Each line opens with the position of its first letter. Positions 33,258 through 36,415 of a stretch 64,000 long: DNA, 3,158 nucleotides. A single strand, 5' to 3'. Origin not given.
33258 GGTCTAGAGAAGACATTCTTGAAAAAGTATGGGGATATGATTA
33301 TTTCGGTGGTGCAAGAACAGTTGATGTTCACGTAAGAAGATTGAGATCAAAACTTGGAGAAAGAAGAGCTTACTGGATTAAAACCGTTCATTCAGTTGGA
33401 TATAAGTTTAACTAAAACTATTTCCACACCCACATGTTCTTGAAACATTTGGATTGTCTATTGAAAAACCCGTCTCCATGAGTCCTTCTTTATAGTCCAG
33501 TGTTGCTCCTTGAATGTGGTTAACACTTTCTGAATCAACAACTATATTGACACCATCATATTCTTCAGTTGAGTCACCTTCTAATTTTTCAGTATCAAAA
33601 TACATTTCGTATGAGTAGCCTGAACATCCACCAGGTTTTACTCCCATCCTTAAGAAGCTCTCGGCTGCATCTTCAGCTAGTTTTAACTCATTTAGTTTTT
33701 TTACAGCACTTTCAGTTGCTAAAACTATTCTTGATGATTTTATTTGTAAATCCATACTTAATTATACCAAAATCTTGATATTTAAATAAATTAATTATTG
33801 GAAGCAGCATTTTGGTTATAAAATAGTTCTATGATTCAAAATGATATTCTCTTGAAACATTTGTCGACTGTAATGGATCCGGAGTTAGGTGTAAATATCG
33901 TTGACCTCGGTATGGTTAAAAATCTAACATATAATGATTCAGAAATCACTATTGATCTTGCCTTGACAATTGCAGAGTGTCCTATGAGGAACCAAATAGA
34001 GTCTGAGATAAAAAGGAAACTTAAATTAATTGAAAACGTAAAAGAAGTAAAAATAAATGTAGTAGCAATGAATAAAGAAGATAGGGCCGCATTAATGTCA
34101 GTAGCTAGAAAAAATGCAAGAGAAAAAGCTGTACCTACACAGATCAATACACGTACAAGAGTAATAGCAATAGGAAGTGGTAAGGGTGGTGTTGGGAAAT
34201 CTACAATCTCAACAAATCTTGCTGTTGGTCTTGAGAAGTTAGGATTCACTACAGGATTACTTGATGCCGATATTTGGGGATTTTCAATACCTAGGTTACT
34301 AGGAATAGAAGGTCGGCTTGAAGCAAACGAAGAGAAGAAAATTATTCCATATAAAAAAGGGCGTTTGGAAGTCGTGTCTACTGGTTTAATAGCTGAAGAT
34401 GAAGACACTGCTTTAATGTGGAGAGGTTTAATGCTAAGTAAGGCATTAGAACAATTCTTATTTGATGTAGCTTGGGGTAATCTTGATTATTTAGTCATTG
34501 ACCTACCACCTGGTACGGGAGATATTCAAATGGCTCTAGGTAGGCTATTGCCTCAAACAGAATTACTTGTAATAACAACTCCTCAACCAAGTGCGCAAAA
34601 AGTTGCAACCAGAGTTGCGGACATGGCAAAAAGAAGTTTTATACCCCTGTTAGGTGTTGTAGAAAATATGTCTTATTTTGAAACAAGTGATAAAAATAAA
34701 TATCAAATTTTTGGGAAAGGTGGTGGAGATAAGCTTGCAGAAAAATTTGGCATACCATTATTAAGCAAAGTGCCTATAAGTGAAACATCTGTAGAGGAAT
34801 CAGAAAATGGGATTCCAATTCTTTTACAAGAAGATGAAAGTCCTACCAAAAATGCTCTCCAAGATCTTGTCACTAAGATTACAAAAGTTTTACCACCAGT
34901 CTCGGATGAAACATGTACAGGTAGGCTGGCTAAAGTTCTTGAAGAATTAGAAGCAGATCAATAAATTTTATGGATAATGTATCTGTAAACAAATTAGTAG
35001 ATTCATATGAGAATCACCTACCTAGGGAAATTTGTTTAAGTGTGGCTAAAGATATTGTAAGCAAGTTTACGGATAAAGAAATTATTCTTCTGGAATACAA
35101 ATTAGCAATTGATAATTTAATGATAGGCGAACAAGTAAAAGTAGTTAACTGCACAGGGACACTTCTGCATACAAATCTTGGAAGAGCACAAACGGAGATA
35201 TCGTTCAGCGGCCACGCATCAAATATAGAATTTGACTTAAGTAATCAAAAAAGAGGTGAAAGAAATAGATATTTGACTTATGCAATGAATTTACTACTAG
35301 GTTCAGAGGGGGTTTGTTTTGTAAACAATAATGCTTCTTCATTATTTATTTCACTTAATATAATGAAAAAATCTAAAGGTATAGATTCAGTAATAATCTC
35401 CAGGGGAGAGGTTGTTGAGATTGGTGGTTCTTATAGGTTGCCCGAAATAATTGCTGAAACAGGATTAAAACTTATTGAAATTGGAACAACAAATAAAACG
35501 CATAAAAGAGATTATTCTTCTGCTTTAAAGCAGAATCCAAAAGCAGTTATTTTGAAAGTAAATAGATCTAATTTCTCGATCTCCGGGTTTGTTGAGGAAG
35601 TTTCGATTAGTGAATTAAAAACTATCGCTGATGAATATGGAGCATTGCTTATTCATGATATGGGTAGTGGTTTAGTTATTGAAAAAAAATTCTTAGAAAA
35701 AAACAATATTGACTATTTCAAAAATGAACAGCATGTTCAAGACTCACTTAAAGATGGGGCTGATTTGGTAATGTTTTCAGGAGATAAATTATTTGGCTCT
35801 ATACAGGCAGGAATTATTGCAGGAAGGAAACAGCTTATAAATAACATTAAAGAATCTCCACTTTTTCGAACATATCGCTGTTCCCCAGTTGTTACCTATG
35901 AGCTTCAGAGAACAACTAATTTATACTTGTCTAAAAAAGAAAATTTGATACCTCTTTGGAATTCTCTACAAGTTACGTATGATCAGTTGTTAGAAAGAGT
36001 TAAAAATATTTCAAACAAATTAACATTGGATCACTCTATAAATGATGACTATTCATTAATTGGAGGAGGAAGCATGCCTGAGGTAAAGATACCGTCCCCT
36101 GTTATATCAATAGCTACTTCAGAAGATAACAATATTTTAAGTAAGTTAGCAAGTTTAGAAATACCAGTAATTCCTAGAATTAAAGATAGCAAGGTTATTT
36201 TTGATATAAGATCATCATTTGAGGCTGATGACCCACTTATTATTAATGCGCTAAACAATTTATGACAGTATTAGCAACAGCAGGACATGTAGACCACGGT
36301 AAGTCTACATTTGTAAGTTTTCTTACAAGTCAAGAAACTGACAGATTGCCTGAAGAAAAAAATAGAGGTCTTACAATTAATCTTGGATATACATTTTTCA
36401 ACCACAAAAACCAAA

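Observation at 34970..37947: selA-selB pair in a minimal, AT-rich actinobacterial-type genome with no selenoprotein, selC or selD in view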

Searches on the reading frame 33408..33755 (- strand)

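Call 4: search_protein_families(library=pfam, proteins=[window:33408-33755:-])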
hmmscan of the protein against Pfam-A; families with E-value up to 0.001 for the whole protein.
window:33408-33755:- (115 aa): 1 family
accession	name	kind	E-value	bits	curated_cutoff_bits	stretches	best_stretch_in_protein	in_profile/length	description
PF01521.26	Fe-S_biosyn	-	2.1e-16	60.5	26.3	1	14-112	6-110/110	Iron-sulphur cluster biosynthesis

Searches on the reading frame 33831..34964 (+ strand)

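Call 4: search_protein_families(library=pfam, proteins=[window:33831-34964:+])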
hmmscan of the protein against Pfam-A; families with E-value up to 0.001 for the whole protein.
window:33831-34964:+ (377 aa): 6 families
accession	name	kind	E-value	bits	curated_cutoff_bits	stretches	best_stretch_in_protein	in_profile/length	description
PF10609.15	ParA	-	6.7e-84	281.6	27.1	1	109-350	3-245/246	NUBPL iron-transfer P-loop NTPase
PF01883.24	FeS_assembly_P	-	2.6e-17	63.3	23.5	1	9-74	6-72/73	Iron-sulfur cluster assembly protein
PF01656.29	CbiA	-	1.1e-10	42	25.4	1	112-329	1-124/125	CobQ/CobB/MinD/ParA nucleotide binding domain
PF09140.17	MipZ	-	2.9e-07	30.5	20.7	1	111-228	2-110/262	ATPase MipZ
PF13614.12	AAA_31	-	3.1e-07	30.9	27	1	109-149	1-41/177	AAA domain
PF00142.24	Fer4_NifH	-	9.3e-05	22.5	25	0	112-138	3-28/271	4Fe-4S iron sulfur cluster binding proteins, NifH/frxC family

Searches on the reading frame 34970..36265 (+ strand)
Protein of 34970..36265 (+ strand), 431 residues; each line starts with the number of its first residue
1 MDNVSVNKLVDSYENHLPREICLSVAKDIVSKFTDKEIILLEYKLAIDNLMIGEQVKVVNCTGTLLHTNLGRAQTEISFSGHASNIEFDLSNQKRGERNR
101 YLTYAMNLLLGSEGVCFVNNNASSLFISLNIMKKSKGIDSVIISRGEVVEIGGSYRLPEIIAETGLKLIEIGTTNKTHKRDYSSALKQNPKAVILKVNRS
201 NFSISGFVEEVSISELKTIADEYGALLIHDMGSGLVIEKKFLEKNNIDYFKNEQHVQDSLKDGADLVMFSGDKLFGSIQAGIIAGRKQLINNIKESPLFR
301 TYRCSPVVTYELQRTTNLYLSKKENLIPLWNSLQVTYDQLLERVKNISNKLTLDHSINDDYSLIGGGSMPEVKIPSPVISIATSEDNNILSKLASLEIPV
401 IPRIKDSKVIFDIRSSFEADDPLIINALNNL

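Call 4: search_protein_families(library=pfam, proteins=[window:34970-36265:+])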
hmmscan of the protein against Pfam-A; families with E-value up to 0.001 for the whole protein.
window:34970-36265:+ (431 aa): 1 family
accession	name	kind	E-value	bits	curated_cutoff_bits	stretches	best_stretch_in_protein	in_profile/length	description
PF03841.19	SelA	-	2.3e-94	316.9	22.8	1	58-415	1-365/367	L-seryl-tRNA selenium transferase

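Call 5: search_protein_families(library=ncbifam, proteins=[window:34970-36265:+])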
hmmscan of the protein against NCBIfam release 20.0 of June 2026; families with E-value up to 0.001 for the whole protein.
window:34970-36265:+ (431 aa): 4 families
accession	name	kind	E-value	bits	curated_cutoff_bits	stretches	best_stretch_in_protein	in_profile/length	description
TIGR00474.1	selA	equivalog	7.3e-109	364.6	267.9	1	31-429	49-454/455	L-seryl-tRNA(Sec) selenium transferase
TIGR01437.1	selA_rel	subfamily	1.1e-09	37.6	385.3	1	253-321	189-259/363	DgaE family pyridoxal phosphate-dependent ammonia lyase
NF047797.1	glminPNH3LysDgaE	equivalog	2.3e-06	26.8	600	0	253-294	191-232/367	D-glucosaminate-6-phosphate ammonia lyase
TIGR03576.1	pyridox_MJ0158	hypoth_equivalog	0.00015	21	304.45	1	258-295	189-226/346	TIGR03576 family pyridoxal phosphate-dependent enzyme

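Call 12: find_related_loci(query=window:34970-36265:+, collection=genome_contigs, flank=10000)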
Query window:34970-36265:+ (431 aa) in genome_contigs; peptide patterns used: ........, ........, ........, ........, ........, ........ (x = any residue, [..] = any of these).
258 stretches matched a pattern; 10 encode a relative of the query (tblastn E <= 1e-3); 10 distinct loci.
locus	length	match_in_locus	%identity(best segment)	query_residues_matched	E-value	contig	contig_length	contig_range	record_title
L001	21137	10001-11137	39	58-428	5e-77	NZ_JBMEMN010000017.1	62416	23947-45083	Gudongella sp. DL1XJH-153 NODE_17_length_62416_cov_172.353711, whole genome shotgun sequence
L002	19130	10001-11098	39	58-415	1e-74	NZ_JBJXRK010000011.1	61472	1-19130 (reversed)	Gudongella sp. SC589 11, whole genome shotgun sequence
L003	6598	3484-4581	40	58-415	4e-74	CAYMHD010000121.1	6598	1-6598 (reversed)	MAG TPA_asm: uncultured Gudongella sp. isolate binchicken_co42_405 genome assembly, contig: NODE_21851_length_6598_cov_3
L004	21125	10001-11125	38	57-428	2e-70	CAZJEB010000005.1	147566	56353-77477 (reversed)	MAG TPA_asm: uncultured Oscillospiraceae bacterium isolate SRP192927_co5_371 genome assembly, contig: NODE_30_length_147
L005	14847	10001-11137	36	57-431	5e-70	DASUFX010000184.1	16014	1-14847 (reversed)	MAG TPA_asm: Kofleriaceae bacterium isolate SMAG_U1390 k141_1001715, whole genome shotgun sequence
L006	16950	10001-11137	34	57-431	2e-67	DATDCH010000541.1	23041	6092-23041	MAG TPA_asm: Kofleriaceae bacterium isolate SMAG_U143 k141_2340017, whole genome shotgun sequence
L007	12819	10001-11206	31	37-431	3e-64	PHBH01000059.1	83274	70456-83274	MAG: Deltaproteobacteria bacterium HGW-Deltaproteobacteria-15 Ig3397_v2_scaffold_673, whole genome shotgun sequence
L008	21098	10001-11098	38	58-415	1e-73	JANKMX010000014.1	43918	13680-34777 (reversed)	MAG: Gudongella sp. isolate M17C-05 NODE_14_length_43918_cov_3.662563, whole genome shotgun sequence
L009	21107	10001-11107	37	57-420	4e-72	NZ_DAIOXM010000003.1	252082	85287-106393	MAG: Lacrimispora sp. isolate CTOTU50281 NODE_13_length_252082_cov_8.887433, whole genome shotgun sequence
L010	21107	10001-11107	37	57-420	2e-71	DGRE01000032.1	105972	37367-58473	MAG TPA_asm: Hungatella sp. UBA4396 UBA4396_contig_251, whole genome shotgun sequence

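Call 13: find_homologous_proteins(query=window:34970-36265:+)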
Query window:34970-36265:+ (431 aa): 5472 proteins with E <= 0.001 among 8000 candidates; the best 120 are listed.
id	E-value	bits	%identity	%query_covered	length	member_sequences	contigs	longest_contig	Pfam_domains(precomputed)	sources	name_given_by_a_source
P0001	4.3e-272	920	98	100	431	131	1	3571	PF03841.20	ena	-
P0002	2.1e-249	845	89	100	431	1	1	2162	PF03841.20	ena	-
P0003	4.1e-248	841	89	100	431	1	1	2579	PF03841.20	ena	-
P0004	4.6e-248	841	89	100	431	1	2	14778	PF03841.20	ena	-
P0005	8.0e-248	840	89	100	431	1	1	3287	PF03841.20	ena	-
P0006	9.7e-248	840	89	100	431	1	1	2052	PF03841.20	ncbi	-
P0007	1.2e-247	839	89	100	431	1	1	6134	PF03841.20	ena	-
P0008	2.1e-247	839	89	100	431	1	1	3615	PF03841.20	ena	-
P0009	2.5e-247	838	89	100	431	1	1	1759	PF03841.20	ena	-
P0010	3.6e-247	838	88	100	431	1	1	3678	PF03841.20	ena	-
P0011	5.4e-247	837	89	100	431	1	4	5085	PF03841.20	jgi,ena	-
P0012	6.3e-247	837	89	100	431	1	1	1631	PF03841.20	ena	-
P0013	7.0e-247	837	89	100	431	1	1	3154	PF03841.20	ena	-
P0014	1.9e-246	835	89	100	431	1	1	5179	PF03841.20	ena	-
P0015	2.0e-246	835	88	100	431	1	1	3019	PF03841.20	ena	-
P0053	5.1e-204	696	72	100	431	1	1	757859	PF03841.20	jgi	jgi:L-seryl-tRNA(Ser) seleniumtransferase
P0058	6.1e-178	610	64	100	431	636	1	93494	PF03841.20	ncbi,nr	ncbi:L-seryl-tRNA(Sec) selenium transferase [Acidimicrobiia bacterium]|nr:L-seryl-tRNA(Sec) selenium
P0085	1.8e-152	526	57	98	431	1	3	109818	PF03841.20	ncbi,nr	ncbi:L-seryl-tRNA(Sec) selenium transferase [Acidimicrobiaceae bacterium]|nr:L-seryl-tRNA(Sec) selen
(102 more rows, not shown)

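Call 21: find_encoding_contigs(protein=window:34970-36265:+, flank=10000, max_places=10)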
Protein window:34970-36265:+ (431 aa): no gene with exactly this product is on record in the collection.

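Call 22: find_encoding_contigs(protein=P0053, flank=10000, max_places=3)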
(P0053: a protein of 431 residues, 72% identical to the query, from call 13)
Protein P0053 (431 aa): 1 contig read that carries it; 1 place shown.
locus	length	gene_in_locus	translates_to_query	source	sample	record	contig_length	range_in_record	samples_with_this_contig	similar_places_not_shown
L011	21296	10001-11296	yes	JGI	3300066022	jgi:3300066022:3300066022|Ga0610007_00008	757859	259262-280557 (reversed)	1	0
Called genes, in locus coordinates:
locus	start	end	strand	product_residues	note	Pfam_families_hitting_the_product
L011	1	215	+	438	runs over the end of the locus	PF02397:Bac_transf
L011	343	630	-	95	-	-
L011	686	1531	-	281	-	PF09995:MPAB_Lcp_cat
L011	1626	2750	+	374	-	PF00534:Glycos_transf_1, PF13692:Glyco_trans_1_4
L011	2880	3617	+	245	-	PF03808:Glyco_tran_WecG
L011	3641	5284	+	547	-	PF00750:tRNA-synt_1d, PF05746:DALR_1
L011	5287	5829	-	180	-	-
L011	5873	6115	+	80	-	PF08712:Nfu_N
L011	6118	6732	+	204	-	-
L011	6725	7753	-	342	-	PF03951:Gln-synt_N, PF00120:Gln-synt_C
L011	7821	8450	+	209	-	PF00486:Trans_reg_C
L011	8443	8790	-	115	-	PF01521:Fe-S_biosyn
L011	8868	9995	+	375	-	PF01883:FeS_assembly_P, PF00142:Fer4_NifH (faint), PF01656:CbiA, PF09140:MipZ (weak), PF10609:ParA, PF13614:AAA_31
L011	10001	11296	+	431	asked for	PF03841:SelA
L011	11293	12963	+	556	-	PF00009:GTP_EFTU, PF00350:Dynamin_N (faint), PF01926:MMR_HSR1, PF03193:RsgA_GTPase (faint), PF09439:SRPRB (faint), PF09107:WHD_3rd_SelB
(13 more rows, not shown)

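Call 23: find_encoding_contigs(protein=P0058, flank=10000, max_places=3)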
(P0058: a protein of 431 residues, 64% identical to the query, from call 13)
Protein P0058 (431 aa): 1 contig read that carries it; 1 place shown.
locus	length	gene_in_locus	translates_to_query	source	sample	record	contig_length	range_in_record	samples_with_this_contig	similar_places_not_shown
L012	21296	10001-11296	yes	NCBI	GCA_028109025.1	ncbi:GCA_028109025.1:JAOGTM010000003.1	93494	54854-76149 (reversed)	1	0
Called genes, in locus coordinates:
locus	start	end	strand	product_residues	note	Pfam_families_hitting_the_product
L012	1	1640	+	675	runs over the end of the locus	-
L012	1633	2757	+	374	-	-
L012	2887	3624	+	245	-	PF03808:Glyco_tran_WecG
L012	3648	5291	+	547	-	PF00750:tRNA-synt_1d, PF05746:DALR_1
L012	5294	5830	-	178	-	-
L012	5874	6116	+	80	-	PF08712:Nfu_N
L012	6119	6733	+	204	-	-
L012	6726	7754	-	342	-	PF03951:Gln-synt_N, PF00120:Gln-synt_C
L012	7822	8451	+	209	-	PF00486:Trans_reg_C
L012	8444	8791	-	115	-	PF01521:Fe-S_biosyn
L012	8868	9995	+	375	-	PF01883:FeS_assembly_P, PF00142:Fer4_NifH (faint), PF01656:CbiA, PF09140:MipZ (weak), PF10609:ParA, PF13614:AAA_31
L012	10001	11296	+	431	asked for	PF03841:SelA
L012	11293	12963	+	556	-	PF00009:GTP_EFTU, PF01926:MMR_HSR1, PF09107:WHD_3rd_SelB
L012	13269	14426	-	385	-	-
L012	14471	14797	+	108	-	PF00072:Response_reg (weak)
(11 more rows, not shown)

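Call 24: find_encoding_contigs(protein=P0085, flank=10000, max_places=3)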
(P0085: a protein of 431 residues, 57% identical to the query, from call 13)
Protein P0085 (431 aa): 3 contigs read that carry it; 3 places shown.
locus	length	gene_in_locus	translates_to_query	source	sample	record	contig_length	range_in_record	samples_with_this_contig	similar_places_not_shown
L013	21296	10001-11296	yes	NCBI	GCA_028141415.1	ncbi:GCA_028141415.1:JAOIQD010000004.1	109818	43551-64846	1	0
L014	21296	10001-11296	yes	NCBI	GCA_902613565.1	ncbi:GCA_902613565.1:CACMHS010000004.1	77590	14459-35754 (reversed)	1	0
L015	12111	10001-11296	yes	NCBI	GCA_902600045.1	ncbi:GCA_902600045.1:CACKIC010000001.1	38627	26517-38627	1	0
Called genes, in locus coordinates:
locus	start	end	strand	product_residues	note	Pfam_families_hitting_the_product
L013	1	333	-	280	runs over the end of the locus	PF09995:MPAB_Lcp_cat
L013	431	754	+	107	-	-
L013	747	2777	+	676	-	-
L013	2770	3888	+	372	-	PF00534:Glycos_transf_1 (weak), PF13692:Glyco_trans_1_4 (weak)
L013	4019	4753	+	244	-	PF03808:Glyco_tran_WecG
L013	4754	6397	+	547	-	PF00750:tRNA-synt_1d, PF05746:DALR_1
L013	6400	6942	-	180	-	-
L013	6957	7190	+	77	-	PF08712:Nfu_N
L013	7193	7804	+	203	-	-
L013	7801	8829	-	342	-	PF03951:Gln-synt_N, PF00120:Gln-synt_C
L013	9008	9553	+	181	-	PF00486:Trans_reg_C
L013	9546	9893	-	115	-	PF01521:Fe-S_biosyn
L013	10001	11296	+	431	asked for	PF03841:SelA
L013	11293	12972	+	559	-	PF00009:GTP_EFTU, PF00350:Dynamin_N (faint), PF01926:MMR_HSR1, PF09107:WHD_3rd_SelB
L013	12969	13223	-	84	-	PF02467:Whib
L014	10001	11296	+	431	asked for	PF03841:SelA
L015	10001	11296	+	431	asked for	PF03841:SelA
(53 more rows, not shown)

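Call 38: search_solved_structures(query=window:34970-36265:+, max_evalue=0.001, show_alignments=2)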
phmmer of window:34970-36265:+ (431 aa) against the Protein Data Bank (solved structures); distinct sequences matched with E-value up to 0.001: 6.
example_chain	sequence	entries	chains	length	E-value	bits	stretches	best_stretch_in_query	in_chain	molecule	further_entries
3w1h_A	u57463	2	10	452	2.6e-69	237.4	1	17-426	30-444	L-seryl-tRNA(Sec) selenium transferase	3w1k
3w1i_A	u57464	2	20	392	1.9e-68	234.5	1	54-426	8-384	L-seryl-tRNA(Sec) selenium transferase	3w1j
3wcn_A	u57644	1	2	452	1.6e-66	228.2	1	17-426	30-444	L-seryl-tRNA(Sec) selenium transferase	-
3wco_A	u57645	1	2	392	1.2e-65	225.3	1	54-426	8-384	L-seryl-tRNA(Sec) selenium transferase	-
8uzw_A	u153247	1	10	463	7e-56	193.1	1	58-415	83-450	L-seryl-tRNA(Sec) selenium transferase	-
8t7j_A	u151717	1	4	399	6.6e-06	28.6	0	140-231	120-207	Putative selenocysteine synthase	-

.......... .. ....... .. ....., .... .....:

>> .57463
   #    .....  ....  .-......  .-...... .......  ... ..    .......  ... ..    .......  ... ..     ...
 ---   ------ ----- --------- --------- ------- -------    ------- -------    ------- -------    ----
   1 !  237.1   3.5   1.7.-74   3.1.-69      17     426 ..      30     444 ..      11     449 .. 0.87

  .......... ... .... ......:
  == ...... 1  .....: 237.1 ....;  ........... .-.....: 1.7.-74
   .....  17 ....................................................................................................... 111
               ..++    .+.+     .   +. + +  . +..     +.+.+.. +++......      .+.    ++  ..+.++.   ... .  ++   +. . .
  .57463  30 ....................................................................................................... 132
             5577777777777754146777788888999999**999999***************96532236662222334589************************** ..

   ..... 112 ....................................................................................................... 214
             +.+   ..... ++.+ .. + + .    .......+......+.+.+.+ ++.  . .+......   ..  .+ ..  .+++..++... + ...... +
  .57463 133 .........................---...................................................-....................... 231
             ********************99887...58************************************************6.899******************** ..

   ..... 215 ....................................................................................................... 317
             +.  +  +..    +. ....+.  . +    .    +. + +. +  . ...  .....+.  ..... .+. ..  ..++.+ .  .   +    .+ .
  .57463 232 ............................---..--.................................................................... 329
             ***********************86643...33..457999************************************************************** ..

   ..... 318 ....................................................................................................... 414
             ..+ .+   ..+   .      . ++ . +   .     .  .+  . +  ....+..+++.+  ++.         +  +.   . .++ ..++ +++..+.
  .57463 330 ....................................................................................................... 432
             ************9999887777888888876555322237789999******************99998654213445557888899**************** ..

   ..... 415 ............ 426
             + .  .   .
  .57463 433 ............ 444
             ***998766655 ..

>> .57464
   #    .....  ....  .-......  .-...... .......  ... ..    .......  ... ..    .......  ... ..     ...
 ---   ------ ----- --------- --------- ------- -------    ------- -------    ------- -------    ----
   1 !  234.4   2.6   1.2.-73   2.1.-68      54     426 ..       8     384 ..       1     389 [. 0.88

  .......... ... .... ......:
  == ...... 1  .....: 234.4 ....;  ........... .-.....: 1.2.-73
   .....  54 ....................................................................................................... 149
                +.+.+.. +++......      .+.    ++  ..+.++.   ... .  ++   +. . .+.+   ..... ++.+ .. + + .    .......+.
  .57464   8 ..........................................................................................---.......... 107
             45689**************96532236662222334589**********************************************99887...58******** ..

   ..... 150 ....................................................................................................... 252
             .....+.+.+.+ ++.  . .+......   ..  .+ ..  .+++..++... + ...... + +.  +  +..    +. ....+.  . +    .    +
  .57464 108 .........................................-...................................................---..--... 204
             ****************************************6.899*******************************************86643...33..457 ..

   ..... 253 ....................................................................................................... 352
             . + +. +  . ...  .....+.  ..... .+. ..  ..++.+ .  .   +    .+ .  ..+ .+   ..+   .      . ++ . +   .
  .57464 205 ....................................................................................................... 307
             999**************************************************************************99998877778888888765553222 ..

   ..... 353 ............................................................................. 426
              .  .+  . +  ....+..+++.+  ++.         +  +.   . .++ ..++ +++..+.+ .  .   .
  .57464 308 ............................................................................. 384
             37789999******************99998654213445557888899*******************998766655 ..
